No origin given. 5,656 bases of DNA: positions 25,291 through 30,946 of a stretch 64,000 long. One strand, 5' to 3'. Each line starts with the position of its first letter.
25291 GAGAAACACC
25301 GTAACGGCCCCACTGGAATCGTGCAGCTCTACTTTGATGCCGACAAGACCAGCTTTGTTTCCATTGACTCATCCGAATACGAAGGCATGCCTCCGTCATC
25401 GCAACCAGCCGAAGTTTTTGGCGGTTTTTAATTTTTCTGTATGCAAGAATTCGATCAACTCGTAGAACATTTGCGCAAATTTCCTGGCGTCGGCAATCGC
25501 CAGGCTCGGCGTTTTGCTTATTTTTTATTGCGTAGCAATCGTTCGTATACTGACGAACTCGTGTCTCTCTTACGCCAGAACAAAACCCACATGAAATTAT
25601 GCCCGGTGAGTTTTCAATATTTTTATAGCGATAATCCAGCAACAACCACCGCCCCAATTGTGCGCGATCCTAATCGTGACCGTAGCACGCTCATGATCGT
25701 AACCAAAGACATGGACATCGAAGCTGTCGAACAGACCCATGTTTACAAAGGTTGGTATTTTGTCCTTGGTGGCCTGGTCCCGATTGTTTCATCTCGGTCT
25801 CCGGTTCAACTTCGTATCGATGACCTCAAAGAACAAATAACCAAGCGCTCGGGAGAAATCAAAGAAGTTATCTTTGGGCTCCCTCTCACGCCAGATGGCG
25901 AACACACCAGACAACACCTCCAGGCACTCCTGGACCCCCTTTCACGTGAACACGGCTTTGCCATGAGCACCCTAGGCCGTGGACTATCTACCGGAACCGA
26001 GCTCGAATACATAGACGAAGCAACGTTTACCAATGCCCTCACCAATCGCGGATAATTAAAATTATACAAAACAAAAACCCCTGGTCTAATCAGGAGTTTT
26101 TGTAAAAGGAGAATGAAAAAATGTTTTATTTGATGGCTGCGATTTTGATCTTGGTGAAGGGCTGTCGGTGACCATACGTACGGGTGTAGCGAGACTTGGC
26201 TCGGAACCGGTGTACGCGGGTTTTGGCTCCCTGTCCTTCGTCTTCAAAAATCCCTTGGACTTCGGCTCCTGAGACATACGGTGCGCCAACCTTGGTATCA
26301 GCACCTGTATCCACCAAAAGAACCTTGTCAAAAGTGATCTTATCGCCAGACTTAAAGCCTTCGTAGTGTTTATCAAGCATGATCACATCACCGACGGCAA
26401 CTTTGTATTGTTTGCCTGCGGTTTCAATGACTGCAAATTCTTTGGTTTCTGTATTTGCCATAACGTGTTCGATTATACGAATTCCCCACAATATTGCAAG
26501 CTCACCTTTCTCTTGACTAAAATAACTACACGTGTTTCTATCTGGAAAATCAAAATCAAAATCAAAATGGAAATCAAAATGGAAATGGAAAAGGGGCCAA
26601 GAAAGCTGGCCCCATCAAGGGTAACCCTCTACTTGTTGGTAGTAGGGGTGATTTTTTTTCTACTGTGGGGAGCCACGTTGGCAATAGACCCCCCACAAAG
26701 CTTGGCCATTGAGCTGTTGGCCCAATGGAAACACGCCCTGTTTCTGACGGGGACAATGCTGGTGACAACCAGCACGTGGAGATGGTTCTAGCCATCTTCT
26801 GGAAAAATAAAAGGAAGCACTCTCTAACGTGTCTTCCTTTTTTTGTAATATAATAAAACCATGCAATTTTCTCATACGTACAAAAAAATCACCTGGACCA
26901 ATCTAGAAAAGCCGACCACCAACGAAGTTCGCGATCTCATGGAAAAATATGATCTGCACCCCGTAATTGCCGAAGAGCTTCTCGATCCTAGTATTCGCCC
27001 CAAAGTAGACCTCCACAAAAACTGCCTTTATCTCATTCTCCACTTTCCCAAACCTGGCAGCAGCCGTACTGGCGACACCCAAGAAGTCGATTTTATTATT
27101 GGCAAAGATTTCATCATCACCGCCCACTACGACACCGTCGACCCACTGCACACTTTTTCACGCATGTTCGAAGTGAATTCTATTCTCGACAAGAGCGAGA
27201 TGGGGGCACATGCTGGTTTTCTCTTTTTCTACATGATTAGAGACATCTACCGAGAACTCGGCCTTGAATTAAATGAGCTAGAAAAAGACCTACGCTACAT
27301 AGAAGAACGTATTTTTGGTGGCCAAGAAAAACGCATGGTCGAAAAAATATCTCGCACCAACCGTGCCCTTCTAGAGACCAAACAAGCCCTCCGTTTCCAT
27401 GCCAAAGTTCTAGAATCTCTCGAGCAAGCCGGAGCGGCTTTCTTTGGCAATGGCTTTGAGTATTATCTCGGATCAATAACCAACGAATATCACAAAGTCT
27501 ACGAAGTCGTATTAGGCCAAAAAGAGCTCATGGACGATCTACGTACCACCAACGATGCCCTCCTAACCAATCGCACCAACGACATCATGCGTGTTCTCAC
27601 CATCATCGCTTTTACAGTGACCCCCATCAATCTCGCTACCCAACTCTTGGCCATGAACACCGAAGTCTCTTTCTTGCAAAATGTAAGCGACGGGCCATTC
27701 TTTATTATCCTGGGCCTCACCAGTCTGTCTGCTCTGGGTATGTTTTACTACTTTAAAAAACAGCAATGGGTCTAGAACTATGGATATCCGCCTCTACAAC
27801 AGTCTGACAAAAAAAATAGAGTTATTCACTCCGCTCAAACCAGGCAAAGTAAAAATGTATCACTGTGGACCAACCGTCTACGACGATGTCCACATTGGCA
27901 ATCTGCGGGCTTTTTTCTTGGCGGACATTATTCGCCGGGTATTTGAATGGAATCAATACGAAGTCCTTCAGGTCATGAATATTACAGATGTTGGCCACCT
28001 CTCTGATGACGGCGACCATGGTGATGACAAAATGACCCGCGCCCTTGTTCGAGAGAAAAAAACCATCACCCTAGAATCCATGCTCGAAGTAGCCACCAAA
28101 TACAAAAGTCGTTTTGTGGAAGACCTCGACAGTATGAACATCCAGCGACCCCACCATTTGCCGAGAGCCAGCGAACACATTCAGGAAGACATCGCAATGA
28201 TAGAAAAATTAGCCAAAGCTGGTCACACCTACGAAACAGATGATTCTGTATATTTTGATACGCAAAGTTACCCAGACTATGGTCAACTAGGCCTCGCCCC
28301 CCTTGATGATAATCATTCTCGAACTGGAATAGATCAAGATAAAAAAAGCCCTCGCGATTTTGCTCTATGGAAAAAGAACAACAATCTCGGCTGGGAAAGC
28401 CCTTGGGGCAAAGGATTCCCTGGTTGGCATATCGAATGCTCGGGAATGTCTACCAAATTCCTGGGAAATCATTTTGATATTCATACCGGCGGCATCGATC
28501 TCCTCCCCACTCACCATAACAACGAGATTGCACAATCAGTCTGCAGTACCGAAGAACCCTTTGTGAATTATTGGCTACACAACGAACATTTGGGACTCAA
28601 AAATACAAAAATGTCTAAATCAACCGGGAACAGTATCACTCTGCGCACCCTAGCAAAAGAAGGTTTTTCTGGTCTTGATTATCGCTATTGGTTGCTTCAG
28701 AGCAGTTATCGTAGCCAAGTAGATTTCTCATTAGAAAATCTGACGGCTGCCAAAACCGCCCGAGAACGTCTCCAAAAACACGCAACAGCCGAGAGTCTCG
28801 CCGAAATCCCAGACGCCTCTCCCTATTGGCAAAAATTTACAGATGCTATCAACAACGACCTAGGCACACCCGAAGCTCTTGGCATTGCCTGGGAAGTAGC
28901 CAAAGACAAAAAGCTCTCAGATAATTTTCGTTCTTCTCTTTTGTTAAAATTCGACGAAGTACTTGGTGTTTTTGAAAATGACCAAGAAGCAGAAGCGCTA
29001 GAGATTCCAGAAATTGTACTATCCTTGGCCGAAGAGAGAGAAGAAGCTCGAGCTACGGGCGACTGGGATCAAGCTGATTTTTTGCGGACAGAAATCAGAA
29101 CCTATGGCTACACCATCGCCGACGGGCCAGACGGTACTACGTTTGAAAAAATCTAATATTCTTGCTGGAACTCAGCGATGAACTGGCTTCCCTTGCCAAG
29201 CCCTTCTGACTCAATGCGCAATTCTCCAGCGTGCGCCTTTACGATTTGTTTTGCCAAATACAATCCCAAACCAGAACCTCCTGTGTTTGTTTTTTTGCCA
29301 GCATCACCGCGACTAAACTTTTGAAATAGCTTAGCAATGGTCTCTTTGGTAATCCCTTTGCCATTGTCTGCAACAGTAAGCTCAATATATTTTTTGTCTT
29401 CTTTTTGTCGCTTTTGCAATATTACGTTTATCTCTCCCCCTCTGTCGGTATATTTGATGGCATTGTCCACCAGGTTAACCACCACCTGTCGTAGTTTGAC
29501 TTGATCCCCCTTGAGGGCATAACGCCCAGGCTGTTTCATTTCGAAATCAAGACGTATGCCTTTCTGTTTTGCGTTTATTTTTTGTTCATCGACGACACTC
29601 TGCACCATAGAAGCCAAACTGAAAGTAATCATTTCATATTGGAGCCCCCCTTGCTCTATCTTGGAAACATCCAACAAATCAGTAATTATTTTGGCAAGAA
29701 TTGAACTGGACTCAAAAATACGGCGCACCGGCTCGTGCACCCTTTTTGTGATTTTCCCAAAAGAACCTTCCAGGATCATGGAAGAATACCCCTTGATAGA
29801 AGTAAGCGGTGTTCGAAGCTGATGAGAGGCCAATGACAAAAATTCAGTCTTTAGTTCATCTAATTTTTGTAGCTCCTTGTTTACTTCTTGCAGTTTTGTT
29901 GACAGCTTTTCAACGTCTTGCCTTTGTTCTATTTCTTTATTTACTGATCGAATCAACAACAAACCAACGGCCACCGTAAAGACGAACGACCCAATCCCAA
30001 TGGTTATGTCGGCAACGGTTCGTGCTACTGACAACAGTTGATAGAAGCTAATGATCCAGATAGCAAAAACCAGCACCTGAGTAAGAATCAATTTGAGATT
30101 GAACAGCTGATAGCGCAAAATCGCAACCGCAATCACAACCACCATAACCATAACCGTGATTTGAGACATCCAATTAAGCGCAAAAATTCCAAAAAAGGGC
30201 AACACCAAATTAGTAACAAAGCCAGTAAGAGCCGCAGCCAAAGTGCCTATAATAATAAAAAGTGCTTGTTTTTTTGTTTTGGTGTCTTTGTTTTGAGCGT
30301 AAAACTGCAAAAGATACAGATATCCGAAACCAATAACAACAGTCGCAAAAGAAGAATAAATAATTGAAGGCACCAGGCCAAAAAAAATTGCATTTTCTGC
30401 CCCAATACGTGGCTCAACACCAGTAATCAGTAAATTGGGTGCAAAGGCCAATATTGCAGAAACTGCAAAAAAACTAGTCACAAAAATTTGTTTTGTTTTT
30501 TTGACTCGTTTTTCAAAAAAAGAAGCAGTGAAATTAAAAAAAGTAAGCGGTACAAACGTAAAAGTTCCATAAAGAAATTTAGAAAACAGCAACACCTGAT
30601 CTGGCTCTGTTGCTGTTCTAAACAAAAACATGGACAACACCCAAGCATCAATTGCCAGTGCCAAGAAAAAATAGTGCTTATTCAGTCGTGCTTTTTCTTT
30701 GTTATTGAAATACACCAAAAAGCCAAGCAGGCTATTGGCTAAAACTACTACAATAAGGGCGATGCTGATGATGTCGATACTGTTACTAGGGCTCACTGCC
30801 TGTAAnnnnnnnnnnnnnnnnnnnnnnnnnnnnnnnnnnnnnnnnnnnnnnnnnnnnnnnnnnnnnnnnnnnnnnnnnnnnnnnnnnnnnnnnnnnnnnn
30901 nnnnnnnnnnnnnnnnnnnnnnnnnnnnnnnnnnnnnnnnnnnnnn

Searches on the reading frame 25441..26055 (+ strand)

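Call 87: search_protein_families(library=pfam, proteins=[window:25441-26055:+], max_evalue=0.0001)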
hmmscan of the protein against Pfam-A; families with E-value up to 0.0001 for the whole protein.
window:25441-26055:+ (204 aa): 3 families
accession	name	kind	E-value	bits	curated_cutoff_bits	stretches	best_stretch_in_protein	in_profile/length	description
PF21176.3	RecR_HhH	-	1.4e-10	41.3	27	1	5-45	2-42/45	RecR, helix-hairpin-helix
PF13662.12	Toprim_4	-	4.8e-09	36.7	25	1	82-162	1-72/85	Toprim domain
PF01751.28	Toprim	-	4.6e-05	24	23.1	1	83-170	1-86/96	Toprim domain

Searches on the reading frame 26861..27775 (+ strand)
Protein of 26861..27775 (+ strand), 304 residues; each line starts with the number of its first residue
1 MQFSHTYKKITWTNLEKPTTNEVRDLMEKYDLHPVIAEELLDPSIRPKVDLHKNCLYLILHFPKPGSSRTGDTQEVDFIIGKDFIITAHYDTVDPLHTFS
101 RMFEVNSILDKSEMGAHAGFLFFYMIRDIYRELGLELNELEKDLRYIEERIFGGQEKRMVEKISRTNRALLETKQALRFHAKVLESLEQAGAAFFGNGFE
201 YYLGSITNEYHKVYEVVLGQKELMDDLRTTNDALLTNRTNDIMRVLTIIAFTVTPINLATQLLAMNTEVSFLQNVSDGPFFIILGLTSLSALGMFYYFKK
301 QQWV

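Call 87: search_protein_families(library=pfam, proteins=[window:26861-27775:+], max_evalue=0.0001)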
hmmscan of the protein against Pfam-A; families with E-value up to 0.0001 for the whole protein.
window:26861-27775:+ (304 aa): 1 family
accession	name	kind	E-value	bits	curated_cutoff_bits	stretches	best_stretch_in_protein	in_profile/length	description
PF01544.23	CorA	-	2.8e-42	145.5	27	1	8-300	2-292/292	CorA-like Mg2+ transporter protein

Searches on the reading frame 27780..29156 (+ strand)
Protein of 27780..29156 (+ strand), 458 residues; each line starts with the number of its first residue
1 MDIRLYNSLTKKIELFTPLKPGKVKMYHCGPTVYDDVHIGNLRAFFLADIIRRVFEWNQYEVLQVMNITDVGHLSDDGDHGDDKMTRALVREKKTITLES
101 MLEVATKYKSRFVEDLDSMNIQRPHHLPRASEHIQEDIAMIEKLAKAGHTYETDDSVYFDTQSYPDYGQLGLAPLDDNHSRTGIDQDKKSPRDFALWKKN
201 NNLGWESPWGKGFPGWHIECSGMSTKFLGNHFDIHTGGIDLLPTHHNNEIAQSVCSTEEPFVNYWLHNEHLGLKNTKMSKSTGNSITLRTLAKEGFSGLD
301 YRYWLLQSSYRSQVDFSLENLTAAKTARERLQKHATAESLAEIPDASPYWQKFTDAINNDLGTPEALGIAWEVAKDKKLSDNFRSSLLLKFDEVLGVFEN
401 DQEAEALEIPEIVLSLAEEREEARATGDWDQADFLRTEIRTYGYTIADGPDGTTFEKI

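Call 87: search_protein_families(library=pfam, proteins=[window:27780-29156:+], max_evalue=0.0001)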
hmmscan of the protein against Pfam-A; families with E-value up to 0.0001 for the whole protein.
window:27780-29156:+ (458 aa): 4 families
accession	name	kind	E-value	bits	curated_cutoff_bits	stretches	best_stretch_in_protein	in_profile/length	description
PF01406.26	tRNA-synt_1e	-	3.6e-94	316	27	1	16-325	2-300/301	tRNA synthetases class I (C) catalytic domain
PF09334.17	tRNA-synt_1g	-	6.9e-10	38.7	20.1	0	263-323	313-373/391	tRNA synthetases class I (M)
PF01921.24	tRNA-synt_1f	-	2.1e-05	24.1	27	0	243-337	246-341/360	tRNA synthetases class I (K)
PF23493.1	CysS_C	-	3.9e-05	24.1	23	0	409-452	4-47/51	Cysteinyl-tRNA ligase anticodon binding domain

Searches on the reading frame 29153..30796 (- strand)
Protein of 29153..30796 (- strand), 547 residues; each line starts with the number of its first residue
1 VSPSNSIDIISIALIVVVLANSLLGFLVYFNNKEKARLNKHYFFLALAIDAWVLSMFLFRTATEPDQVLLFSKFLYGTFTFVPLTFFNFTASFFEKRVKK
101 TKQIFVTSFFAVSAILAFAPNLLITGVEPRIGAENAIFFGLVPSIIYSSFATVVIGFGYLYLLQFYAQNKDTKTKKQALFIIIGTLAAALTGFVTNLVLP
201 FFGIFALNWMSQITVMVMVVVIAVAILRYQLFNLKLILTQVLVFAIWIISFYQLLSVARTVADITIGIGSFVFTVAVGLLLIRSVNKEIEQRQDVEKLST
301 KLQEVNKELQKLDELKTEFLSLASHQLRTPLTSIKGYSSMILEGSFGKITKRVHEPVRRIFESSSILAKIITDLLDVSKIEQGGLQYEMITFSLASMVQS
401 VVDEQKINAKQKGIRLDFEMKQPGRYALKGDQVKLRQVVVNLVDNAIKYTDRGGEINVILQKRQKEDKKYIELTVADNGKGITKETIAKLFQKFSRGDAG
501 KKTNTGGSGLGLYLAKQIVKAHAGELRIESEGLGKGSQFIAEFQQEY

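Call 87: search_protein_families(library=pfam, proteins=[window:29153-30796:-], max_evalue=0.0001)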
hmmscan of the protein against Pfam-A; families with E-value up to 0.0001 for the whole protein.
window:29153-30796:- (547 aa): 5 families
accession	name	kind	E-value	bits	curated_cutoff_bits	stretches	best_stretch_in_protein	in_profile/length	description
PF02518.31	HATPase_c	-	2.2e-29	102.6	26.4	1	430-544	1-108/111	Histidine kinase-, DNA gyrase B-, and HSP90-like ATPase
PF00512.31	HisKA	-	9.5e-15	54.8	26.9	1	316-383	2-66/66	His Kinase A (phospho-acceptor) domain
PF16927.11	HisKA_7TM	-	9.2e-13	49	28.6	1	14-234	2-222/224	N-terminal 7TM region of histidine kinase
PF13589.12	HATPase_c_3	-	4.6e-06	27.1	25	1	435-518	3-83/137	Histidine kinase-, DNA gyrase B-, and HSP90-like ATPase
PF13581.12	HATPase_c_2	-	4.9e-05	23.8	27.4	0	434-522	31-112/127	Histidine kinase-like ATPase domain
